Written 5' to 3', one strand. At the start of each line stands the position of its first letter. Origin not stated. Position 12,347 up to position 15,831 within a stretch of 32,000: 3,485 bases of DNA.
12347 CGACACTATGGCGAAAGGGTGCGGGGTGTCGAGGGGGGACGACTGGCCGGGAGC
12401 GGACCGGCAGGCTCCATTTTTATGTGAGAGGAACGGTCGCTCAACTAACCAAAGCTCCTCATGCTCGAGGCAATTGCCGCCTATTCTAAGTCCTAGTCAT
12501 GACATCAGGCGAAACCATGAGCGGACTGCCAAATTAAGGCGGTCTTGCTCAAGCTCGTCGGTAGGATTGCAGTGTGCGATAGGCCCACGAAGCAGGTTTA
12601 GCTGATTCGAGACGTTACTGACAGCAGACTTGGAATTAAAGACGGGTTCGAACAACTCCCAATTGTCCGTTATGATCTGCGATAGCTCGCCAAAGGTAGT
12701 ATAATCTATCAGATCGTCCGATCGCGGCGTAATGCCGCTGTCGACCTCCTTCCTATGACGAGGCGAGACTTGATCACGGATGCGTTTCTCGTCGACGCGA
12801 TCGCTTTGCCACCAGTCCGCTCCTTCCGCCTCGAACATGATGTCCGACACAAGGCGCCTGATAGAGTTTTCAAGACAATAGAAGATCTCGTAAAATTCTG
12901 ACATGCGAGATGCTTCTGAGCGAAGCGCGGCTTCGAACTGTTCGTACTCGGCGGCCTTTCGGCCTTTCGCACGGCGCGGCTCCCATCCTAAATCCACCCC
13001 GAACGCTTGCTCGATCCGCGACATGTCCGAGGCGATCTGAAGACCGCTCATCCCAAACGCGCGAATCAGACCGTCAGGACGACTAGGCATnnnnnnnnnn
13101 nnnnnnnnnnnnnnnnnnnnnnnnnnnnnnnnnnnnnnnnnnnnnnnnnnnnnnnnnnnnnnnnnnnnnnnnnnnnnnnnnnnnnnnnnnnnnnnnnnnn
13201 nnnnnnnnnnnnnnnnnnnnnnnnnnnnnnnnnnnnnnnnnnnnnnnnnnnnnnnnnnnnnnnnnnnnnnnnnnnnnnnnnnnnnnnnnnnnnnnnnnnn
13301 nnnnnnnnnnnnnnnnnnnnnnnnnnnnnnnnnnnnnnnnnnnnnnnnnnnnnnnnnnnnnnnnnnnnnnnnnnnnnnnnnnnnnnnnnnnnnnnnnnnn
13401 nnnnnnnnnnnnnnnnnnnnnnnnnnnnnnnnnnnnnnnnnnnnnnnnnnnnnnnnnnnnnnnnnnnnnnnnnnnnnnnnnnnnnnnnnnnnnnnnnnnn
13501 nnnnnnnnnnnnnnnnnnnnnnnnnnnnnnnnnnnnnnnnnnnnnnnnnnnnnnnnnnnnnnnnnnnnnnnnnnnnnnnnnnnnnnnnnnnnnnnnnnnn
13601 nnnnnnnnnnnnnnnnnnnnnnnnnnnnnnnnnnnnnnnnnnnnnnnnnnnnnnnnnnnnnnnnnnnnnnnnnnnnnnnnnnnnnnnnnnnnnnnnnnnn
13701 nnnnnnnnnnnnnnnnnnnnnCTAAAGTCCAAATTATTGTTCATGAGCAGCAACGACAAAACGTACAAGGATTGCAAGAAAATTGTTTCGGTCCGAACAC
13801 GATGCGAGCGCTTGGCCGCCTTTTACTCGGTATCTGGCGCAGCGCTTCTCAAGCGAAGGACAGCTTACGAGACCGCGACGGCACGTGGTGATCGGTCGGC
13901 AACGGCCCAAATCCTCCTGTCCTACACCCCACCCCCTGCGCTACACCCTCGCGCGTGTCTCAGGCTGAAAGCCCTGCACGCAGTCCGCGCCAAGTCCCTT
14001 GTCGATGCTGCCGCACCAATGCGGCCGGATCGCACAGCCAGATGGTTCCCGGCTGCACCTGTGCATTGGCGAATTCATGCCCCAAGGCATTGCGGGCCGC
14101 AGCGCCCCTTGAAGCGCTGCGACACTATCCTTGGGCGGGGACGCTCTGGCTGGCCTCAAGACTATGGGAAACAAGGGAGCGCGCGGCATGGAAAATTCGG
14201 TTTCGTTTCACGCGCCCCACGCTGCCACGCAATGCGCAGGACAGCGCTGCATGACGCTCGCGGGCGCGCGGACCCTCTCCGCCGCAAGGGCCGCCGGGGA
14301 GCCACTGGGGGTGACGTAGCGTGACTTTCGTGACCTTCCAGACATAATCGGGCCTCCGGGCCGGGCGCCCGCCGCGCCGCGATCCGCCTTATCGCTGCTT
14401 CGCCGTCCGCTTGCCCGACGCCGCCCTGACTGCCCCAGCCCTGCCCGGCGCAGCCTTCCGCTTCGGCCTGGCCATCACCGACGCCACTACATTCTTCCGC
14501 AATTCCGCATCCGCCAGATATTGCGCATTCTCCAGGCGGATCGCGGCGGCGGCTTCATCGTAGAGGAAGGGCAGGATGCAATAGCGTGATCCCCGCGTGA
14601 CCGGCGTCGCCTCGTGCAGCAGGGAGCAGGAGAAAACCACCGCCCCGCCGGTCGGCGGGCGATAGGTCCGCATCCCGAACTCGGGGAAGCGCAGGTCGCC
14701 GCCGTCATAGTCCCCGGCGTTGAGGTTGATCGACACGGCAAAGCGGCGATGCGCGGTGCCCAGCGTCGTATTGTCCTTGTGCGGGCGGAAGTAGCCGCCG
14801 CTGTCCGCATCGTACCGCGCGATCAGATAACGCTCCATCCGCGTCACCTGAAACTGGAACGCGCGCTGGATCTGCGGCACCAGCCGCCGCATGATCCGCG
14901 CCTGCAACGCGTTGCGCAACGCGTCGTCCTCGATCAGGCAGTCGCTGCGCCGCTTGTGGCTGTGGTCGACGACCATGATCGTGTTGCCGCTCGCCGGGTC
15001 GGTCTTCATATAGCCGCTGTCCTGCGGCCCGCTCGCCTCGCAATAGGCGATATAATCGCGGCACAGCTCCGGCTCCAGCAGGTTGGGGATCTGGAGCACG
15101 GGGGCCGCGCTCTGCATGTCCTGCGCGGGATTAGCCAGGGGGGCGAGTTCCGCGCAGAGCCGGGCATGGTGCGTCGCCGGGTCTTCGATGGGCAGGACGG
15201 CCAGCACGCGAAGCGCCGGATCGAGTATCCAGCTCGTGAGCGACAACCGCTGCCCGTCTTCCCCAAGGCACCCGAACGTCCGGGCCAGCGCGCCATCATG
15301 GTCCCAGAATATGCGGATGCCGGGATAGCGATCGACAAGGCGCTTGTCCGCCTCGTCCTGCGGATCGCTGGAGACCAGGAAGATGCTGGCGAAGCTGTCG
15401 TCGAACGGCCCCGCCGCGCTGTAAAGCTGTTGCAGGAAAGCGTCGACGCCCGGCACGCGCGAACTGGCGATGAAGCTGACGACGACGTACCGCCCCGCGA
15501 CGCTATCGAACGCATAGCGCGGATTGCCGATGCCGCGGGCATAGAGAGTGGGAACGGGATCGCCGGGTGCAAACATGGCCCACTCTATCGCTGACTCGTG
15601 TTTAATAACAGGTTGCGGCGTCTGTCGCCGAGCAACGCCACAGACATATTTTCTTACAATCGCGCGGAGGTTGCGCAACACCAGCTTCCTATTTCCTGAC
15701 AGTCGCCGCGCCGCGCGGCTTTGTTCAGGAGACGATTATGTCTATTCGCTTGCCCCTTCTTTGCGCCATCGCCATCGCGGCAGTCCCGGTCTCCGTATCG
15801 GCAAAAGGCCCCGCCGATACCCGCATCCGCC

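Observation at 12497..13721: Translationally coupled DUF5343 + Swt1-like HEPN gene pair: candidate uncharacterised toxin-antitoxin / defence module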

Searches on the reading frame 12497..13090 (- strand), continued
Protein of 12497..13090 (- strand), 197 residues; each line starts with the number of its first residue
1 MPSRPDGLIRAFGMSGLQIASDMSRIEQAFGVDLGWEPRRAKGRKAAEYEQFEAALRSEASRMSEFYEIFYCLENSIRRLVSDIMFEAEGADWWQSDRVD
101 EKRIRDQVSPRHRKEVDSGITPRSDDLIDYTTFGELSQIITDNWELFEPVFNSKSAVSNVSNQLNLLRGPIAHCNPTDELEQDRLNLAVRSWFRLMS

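Call 72: search_solved_structures(query=A6, max_evalue=10, show_alignments=3)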
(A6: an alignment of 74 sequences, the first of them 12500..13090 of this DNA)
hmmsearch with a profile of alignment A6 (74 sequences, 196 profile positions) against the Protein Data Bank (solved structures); distinct sequences matched with E-value up to 10: 2.
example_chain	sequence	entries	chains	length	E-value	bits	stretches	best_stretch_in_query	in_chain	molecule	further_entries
4rgp_A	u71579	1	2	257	0.019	17.9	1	22-147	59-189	Csm6_III-A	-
4njl_A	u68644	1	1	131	0.71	12.7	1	13-82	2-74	S protein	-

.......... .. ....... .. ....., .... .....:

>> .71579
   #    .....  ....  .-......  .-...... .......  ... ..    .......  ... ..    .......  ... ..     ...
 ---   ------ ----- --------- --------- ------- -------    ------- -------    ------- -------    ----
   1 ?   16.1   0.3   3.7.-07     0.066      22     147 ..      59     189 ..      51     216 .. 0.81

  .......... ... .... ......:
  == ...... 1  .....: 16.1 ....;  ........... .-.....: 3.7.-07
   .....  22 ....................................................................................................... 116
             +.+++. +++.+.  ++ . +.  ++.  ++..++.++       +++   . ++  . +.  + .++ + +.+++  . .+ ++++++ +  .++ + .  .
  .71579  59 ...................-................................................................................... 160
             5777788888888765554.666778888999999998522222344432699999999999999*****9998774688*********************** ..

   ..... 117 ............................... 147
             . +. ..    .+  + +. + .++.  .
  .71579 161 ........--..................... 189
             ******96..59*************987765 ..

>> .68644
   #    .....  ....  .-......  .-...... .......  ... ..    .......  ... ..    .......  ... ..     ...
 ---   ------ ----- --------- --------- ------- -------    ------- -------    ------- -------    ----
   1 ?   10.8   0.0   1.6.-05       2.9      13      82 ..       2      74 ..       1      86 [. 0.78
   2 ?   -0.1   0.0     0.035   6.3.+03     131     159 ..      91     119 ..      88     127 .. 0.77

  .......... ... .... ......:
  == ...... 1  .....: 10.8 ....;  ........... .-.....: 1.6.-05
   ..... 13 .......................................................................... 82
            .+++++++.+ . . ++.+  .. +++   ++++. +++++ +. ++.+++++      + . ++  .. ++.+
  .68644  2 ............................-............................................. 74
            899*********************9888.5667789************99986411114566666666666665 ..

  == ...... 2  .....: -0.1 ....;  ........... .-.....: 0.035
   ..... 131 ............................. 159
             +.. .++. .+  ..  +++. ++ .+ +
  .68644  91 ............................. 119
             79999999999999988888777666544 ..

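Call 73: find_related_loci(query=A6, collection=metagenome_contigs, flank=3000)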
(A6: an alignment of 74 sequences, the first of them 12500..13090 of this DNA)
Query A6 (197 aa) in metagenome_contigs; peptide patterns used: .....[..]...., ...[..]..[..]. (x = any residue, [..] = any of these).
600 stretches matched a pattern (row limit reached: there are more); 542 encode a relative of the query (tblastn E <= 1e-3); the best 80 are kept; 80 distinct loci.
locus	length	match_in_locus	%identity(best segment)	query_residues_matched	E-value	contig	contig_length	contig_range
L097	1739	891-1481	92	1-197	2e-132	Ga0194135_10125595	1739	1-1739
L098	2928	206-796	91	1-197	1e-116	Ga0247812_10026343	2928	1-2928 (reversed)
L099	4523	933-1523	81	1-197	7e-113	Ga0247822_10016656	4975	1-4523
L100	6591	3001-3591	81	1-197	3e-110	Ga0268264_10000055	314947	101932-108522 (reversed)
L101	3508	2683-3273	78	1-197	1e-109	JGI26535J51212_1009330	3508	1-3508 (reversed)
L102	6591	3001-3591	78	1-197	1e-107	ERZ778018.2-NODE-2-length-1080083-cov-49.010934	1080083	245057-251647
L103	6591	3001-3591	78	1-197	2e-107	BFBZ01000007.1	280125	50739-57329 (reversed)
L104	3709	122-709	79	2-197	6e-107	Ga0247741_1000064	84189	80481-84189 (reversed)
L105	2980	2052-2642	78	1-197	3e-109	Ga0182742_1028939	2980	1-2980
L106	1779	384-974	78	1-197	8e-113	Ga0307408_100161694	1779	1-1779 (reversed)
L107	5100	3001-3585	78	1-195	7e-105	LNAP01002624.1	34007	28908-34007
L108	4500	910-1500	75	1-197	7e-104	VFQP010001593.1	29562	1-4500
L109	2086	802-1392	74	1-197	6e-108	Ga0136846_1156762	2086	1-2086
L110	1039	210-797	77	1-197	8e-112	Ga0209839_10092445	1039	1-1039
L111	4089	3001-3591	74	1-197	4e-99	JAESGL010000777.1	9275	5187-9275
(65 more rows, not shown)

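Call 78: get_annotated_region(hit=H2, flank=3500)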
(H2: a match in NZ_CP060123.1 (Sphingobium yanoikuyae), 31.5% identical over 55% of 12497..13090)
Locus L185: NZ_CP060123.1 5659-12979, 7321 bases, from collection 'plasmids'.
description: Sphingobium yanoikuyae strain A3 plasmid unnamed1, complete sequence
organism: Sphingobium yanoikuyae (NCBI taxid 13690)
taxonomy: Bacteria; Pseudomonadota; Alphaproteobacteria; Sphingomonadales; Sphingomonadaceae; Sphingobium; Sphingobium yanoikuyae
host: -; source: Cell culture,soil; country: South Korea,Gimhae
typing (MOB-suite, as given by PLSDB): non-mobilizable
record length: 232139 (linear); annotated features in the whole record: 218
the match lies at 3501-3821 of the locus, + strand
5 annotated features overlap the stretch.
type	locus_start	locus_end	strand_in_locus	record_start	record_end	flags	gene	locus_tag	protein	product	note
CDS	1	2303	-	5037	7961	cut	-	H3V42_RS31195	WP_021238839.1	Tn3 family transposase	-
CDS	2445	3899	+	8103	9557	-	-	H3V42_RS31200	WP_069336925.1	Swt1 family HEPN domain-containing protein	-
CDS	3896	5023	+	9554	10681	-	-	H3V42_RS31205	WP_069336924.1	tyrosine-type recombinase/integrase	GO:0015074 - DNA integration [Evidence IEA]; GO:0006310 - DNA recombination [Evidence IEA]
CDS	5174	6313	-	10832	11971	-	-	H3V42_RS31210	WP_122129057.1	hybrid sensor histidine kinase/response regulator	-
CDS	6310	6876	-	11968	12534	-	-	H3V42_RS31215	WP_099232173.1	chemotaxis protein CheB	-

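Call 79: get_annotated_region(hit=H4, flank=3500)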
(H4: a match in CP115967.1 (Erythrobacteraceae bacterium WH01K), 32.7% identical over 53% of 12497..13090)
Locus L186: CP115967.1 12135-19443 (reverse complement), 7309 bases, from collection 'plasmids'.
description: Erythrobacteraceae bacterium WH01K plasmid pWH01K, complete sequence
organism: Erythrobacteraceae bacterium WH01K (NCBI taxid 3019912)
taxonomy: Bacteria; Pseudomonadota; Alphaproteobacteria; Sphingomonadales; Erythrobacteraceae; ; Erythrobacteraceae bacterium WH01K
host: -; source: -; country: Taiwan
typing (MOB-suite, as given by PLSDB): mobilizable; relaxase MOBF
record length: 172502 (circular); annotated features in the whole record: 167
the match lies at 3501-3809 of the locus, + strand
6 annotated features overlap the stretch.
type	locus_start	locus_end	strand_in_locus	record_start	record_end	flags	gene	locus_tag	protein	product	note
CDS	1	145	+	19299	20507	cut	-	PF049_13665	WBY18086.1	AAA family ATPase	-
CDS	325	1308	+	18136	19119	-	-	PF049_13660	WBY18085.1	ParB/RepB/Spo0J family partition protein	-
CDS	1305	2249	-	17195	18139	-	-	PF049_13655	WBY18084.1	hypothetical protein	-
CDS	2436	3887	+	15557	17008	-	-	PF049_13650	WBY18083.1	Swt1 family HEPN domain-containing protein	-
CDS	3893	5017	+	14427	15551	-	-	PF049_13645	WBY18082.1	tyrosine-type recombinase/integrase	-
CDS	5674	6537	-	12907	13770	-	-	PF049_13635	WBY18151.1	multicopper oxidase domain-containing protein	-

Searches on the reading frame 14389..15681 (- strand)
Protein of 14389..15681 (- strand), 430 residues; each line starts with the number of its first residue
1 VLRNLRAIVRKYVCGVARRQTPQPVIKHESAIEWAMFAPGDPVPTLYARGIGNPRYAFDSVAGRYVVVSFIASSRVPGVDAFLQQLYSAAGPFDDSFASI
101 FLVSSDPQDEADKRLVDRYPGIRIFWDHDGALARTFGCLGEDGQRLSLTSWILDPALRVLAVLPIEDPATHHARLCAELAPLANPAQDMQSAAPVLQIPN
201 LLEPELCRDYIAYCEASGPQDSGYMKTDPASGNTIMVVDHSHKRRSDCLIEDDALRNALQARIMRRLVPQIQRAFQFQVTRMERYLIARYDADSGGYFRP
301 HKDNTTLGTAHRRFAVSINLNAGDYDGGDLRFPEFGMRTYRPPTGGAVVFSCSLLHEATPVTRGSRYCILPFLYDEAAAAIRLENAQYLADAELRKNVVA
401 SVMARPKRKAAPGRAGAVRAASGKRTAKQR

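Call 67: search_protein_families(library=pfam, proteins=[window:14389-15681:-], max_evalue=0.001)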
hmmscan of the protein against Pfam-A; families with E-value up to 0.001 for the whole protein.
window:14389-15681:- (430 aa): 2 families
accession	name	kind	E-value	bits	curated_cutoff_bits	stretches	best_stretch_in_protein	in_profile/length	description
PF13640.12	2OG-FeII_Oxy_3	-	3.5e-12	47.6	27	1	287-372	3-96/98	2OG-Fe(II) oxygenase superfamily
PF00578.27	AhpC-TSA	-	6.2e-06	26.6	26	1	40-156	2-118/124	AhpC/TSA family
